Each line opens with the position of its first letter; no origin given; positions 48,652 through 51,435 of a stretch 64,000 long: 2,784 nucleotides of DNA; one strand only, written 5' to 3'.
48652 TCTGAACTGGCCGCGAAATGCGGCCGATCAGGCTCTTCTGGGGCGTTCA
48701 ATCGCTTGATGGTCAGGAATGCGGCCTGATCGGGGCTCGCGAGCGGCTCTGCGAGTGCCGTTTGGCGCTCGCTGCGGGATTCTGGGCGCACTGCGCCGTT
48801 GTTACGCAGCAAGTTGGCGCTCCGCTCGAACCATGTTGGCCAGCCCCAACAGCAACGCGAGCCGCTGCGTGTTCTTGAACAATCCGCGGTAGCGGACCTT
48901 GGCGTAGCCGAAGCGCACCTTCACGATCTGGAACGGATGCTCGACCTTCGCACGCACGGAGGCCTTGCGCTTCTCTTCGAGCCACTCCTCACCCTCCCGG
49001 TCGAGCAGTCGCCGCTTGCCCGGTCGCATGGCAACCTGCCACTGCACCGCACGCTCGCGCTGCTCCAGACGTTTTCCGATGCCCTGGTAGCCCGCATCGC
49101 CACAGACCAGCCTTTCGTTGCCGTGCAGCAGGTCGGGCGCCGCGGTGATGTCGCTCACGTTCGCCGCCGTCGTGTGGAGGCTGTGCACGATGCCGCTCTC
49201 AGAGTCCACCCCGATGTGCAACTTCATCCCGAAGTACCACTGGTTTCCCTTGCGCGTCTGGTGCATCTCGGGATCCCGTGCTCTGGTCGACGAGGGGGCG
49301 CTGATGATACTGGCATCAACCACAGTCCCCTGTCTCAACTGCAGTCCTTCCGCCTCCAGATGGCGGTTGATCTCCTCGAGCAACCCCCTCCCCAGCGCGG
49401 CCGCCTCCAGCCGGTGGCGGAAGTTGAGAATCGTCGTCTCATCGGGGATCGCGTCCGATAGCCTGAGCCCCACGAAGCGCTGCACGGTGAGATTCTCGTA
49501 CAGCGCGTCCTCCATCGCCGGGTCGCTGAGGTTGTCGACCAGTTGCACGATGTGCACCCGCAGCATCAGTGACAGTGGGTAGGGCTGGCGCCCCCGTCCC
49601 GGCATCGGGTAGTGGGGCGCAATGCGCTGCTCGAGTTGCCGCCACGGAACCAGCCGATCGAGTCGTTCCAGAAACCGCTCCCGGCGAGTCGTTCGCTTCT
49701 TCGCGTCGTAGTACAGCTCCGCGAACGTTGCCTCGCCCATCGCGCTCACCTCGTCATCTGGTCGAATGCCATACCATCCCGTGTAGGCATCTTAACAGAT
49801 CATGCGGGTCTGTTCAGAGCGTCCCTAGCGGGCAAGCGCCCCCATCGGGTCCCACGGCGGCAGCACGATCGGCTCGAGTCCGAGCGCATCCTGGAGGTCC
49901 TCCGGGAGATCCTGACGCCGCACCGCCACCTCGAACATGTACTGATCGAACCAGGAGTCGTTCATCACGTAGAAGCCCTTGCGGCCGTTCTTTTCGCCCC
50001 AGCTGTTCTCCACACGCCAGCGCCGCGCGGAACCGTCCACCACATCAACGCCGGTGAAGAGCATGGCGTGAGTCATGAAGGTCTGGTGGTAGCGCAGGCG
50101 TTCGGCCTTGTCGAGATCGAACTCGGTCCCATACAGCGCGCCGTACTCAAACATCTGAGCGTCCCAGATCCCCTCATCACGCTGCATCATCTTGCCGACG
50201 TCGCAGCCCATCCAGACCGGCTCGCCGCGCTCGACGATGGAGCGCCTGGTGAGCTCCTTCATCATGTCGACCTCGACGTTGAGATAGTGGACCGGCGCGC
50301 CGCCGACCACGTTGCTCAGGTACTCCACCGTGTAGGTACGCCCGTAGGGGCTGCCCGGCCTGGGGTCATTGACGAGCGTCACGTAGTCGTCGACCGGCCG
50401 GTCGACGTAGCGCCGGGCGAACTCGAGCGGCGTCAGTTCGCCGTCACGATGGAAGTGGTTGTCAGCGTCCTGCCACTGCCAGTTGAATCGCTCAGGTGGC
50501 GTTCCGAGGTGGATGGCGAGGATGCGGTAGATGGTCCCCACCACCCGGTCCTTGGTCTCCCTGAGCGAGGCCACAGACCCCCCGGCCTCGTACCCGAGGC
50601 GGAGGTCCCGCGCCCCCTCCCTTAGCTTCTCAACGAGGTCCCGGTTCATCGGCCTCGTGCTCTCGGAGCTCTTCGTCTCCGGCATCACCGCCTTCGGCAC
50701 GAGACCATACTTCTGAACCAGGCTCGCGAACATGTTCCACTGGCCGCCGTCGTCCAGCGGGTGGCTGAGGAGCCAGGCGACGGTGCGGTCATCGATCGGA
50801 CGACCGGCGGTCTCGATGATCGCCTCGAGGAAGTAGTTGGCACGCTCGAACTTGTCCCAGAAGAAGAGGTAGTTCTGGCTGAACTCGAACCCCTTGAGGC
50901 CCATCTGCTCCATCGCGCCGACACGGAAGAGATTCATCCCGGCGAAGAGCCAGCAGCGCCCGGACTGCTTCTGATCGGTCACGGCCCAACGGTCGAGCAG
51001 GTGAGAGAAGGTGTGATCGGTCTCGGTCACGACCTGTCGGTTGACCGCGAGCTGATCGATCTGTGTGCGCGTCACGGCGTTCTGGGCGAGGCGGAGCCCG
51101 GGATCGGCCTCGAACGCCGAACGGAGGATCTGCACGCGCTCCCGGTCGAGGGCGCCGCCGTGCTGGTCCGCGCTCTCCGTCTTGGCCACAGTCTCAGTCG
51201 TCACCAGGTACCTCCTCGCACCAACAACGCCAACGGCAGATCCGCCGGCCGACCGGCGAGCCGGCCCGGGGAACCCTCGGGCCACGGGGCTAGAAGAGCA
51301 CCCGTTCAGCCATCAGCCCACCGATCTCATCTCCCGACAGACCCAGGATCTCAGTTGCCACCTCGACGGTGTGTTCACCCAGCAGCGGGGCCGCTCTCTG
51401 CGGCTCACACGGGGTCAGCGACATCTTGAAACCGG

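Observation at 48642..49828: Complete IS5-family element with CTAG target duplication, inserted on the stop codon of pepC and 26 bp upstream of an already-decayed APH-like gene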

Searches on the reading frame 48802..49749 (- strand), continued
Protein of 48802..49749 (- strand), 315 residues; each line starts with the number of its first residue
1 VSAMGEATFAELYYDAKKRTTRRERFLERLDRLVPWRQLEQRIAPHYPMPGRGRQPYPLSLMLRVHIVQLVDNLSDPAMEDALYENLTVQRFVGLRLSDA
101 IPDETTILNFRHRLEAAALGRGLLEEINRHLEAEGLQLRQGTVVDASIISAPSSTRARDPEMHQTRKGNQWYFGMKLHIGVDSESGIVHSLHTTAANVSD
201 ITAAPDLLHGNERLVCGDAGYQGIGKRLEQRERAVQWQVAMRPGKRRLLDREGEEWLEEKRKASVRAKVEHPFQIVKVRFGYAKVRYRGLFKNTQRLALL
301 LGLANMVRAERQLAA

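Call 58: search_solved_structures(query=P0241, max_evalue=1, show_alignments=2)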
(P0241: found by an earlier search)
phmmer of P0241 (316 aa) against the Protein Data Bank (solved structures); distinct sequences matched with E-value up to 1: 0.

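Call 64: predict_structure(alignment_id=A4)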
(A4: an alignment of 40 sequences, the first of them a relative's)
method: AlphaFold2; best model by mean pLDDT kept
length: 316 residues; sequences in the alignment: 40
mean_pLDDT: 60.5   pTM: 0.60
mean pLDDT of the five models: 60.5, 55.8, 55.3, 52.4, 49.9
residues with pLDDT >= 90: 18; 70-90: 81; 50-70: 113; < 50: 104
segments of 3 or more residues with pLDDT < 50: 1-15, 143-154, 158-174, 198-231, 243-246, 272-292
pLDDT, mean of each block of 10 residues (from residue 1): 34 53 79 89 77 87 81 74 84 83 80 75 75 58 44 48 38 51 62 53 33 40 42 52 53 65 55 45 38 56 67 65
secondary structure, 60 per line:
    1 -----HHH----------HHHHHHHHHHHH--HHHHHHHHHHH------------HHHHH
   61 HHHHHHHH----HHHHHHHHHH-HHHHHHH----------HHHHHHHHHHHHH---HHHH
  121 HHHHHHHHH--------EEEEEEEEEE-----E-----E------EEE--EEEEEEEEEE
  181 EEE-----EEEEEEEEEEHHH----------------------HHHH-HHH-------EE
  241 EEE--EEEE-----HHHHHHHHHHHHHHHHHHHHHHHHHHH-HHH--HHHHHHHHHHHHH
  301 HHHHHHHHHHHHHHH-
elements in order: H19-30 H33-43 H56-68 H73-82 H84-90 H101-113 H117-129 E138-147 E166-168 E171-183 E189-198 H224-227 E239-243 E246-249 H255-281 H288-315

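Call 66: find_encoding_contigs(protein=P0258, flank=3000, max_places=4)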
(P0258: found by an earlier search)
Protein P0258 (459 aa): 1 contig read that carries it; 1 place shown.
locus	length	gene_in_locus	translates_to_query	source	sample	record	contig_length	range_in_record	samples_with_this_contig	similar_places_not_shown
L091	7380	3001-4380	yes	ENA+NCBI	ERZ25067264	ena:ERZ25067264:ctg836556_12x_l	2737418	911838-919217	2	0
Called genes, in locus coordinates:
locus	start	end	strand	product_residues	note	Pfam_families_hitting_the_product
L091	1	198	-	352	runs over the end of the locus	PF00296:Bac_luciferase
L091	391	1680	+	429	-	PF02515:CoA_transf_3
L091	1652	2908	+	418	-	PF02515:CoA_transf_3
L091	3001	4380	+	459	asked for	PF03051:Peptidase_C1_2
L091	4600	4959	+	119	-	PF01636:APH (weak)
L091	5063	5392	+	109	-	PF01636:APH (weak)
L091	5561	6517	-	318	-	PF00296:Bac_luciferase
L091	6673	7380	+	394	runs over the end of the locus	PF22691:Thiolase_C_1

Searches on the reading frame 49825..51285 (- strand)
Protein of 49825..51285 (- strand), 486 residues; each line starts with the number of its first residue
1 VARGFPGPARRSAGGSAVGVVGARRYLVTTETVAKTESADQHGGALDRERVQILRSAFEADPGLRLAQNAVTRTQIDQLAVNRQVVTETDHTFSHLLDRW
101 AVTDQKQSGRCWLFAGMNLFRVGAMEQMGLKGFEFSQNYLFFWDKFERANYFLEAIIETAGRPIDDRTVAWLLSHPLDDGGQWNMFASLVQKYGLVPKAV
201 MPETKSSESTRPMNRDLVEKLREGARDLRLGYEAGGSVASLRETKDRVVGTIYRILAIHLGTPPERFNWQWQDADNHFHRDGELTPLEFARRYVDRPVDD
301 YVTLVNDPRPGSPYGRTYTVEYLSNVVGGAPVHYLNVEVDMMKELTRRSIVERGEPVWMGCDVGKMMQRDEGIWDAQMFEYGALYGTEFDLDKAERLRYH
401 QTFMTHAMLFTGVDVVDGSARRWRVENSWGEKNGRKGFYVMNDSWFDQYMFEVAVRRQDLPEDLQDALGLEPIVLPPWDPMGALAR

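Call 4: search_protein_families(library=pfam, proteins=[window:49825-51285:-], max_evalue=0.01)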
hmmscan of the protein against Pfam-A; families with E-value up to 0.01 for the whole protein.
window:49825-51285:- (486 aa): 2 families
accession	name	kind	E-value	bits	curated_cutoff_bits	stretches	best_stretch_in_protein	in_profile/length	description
PF03051.21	Peptidase_C1_2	-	5.3e-169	563.1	22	1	46-482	2-438/438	Peptidase C1-like family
PF00112.29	Peptidase_C1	-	9.6e-05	23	20.7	1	401-443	163-204/220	Papain family cysteine protease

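Call 5: search_protein_families(library=ncbifam, proteins=[window:49825-51285:-], max_evalue=0.01)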
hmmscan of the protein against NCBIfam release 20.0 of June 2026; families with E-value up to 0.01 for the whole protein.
window:49825-51285:- (486 aa): 0 families

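Call 8: find_encoding_contigs(protein=window:49825-51285:-, flank=6000, max_places=10)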
Protein window:49825-51285:- (486 aa): no gene with exactly this product is on record in the collection.

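Call 12: find_encoding_contigs(protein=window:49825-51204:-, flank=6000, max_places=10)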
Protein window:49825-51204:- (459 aa): no gene with exactly this product is on record in the collection.

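Call 15: find_homologous_proteins(query=window:49825-51204:-, max_evalue=1e-100)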
Query window:49825-51204:- (459 aa): 7866 proteins with E <= 1e-100 among 8000 candidates; the best 120 are listed.
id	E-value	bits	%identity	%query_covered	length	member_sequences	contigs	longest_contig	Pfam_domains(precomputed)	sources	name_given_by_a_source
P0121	0.0e+0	1059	99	100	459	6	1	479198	PF03051.22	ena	-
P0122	4.9e-258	875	82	100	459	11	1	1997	PF03051.22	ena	-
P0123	5.8e-258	874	82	95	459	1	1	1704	PF03051.22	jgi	-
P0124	1.9e-256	869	81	100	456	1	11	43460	PF03051.22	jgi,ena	jgi:bleomycin hydrolase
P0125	1.9e-256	869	81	100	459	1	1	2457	PF03051.22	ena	-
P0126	1.5e-255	866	81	100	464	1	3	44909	PF03051.22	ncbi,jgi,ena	-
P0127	1.8e-254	863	80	100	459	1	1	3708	PF03051.22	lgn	-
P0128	6.3e-254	861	80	100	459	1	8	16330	PF03051.22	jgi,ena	jgi:bleomycin hydrolase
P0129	9.8e-253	857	82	96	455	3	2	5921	PF03051.22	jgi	-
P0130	8.9e-252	854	79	100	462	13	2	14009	PF03051.22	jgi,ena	-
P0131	1.6e-250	850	79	100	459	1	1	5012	PF03051.22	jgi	jgi:bleomycin hydrolase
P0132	1.7e-250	850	82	96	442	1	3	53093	PF03051.22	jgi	jgi:bleomycin hydrolase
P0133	1.9e-244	830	76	100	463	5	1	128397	PF03051.22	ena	-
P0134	2.9e-243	826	76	100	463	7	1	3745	PF00112.30,PF03051.22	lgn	-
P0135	1.6e-242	824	76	100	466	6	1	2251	PF03051.22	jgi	-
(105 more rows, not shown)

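Call 16: find_encoding_contigs(protein=P0121, flank=6000, max_places=10)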
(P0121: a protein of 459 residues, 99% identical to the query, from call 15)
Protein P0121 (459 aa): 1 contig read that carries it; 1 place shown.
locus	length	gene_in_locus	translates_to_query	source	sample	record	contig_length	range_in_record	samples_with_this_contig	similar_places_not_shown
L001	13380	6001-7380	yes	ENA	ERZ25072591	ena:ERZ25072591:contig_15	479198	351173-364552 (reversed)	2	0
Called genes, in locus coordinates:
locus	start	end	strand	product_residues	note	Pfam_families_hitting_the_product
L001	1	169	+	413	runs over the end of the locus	PF02417:Chromate_transp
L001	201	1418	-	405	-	PF07690:MFS_1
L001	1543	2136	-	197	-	PF01923:Cob_adeno_trans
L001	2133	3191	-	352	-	PF00296:Bac_luciferase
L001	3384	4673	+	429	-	PF02515:CoA_transf_3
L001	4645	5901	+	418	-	PF02515:CoA_transf_3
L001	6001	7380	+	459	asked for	PF03051:Peptidase_C1_2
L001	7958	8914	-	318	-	PF00296:Bac_luciferase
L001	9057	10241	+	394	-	PF22691:Thiolase_C_1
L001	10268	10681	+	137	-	PF12172:zf-ChsH2, PF01796:OB_ChsH2_C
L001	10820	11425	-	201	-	-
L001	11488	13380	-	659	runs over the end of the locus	PF07676:PD40 (faint), PF26549:Tricorn_N, PF20434:BD-FAE, PF00326:Peptidase_S9, PF01738:DLH, PF12146:Hydrolase_4 (faint)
